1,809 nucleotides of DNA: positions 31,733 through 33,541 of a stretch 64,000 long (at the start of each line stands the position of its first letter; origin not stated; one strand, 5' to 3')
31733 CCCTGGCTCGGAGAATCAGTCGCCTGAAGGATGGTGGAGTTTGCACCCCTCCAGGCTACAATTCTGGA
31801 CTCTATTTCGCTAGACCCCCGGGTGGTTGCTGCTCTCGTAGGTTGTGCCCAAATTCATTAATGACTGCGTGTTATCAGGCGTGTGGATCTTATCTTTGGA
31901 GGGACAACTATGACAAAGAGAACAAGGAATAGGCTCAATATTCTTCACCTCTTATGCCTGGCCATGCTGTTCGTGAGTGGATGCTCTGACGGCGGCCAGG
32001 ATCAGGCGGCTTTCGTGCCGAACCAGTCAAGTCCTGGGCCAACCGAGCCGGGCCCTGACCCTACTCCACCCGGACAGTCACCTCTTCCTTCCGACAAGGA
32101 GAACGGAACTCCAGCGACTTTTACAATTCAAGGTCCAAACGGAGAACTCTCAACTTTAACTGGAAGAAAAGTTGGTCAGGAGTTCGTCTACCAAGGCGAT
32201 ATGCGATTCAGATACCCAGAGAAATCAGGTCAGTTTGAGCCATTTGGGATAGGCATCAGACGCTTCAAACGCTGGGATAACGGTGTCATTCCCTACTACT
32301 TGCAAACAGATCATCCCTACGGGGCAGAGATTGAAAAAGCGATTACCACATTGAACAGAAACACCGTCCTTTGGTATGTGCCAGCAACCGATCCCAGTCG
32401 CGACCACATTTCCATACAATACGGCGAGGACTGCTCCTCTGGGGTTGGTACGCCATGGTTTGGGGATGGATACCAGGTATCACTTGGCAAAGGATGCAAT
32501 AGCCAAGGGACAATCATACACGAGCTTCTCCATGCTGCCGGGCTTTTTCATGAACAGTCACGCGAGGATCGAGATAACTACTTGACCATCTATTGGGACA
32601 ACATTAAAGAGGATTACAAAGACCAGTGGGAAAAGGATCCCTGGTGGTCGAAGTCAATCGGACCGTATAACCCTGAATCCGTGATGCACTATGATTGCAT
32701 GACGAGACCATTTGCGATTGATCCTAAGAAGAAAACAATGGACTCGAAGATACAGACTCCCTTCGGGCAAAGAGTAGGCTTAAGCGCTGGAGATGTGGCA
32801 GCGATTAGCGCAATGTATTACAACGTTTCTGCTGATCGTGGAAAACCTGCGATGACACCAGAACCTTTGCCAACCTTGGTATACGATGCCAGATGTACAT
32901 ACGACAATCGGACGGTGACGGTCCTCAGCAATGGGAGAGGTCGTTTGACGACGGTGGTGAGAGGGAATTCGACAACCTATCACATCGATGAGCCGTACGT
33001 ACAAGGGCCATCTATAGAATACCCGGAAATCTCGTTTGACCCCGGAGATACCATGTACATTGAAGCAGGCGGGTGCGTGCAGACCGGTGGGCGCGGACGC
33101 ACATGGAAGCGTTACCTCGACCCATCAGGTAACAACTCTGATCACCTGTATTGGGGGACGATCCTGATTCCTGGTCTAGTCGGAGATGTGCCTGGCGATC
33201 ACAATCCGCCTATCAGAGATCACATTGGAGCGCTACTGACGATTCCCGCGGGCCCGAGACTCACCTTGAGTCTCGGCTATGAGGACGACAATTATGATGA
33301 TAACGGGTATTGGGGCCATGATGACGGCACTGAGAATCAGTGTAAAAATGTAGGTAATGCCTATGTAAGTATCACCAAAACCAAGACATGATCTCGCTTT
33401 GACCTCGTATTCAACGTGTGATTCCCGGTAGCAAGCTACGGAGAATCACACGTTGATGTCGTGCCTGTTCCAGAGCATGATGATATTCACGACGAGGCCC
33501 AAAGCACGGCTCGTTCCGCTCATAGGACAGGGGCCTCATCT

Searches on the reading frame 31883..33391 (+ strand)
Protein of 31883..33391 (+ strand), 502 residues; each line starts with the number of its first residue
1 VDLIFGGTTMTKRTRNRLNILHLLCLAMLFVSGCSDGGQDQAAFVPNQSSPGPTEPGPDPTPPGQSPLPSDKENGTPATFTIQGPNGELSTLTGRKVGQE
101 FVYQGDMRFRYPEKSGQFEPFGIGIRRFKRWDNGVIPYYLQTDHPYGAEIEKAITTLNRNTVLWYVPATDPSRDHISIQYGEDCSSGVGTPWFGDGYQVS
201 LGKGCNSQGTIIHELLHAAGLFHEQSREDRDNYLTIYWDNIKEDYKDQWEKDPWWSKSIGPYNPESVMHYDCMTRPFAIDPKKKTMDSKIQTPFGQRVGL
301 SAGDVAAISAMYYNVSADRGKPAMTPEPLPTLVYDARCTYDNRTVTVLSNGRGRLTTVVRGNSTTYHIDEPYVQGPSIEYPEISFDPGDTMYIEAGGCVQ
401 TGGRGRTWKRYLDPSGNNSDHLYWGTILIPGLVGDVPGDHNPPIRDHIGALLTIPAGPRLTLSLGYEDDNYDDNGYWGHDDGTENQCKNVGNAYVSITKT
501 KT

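Call 55: search_protein_families(library=pfam, proteins=[window:31883-33391:+], max_evalue=0.00001)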
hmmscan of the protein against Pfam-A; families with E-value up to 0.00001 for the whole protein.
window:31883-33391:+ (502 aa): 1 family
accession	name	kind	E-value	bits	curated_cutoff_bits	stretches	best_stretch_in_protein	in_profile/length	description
PF01400.30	Astacin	-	8.4e-39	133.6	22.5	1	130-312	1-186/189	Astacin (Peptidase family M12A)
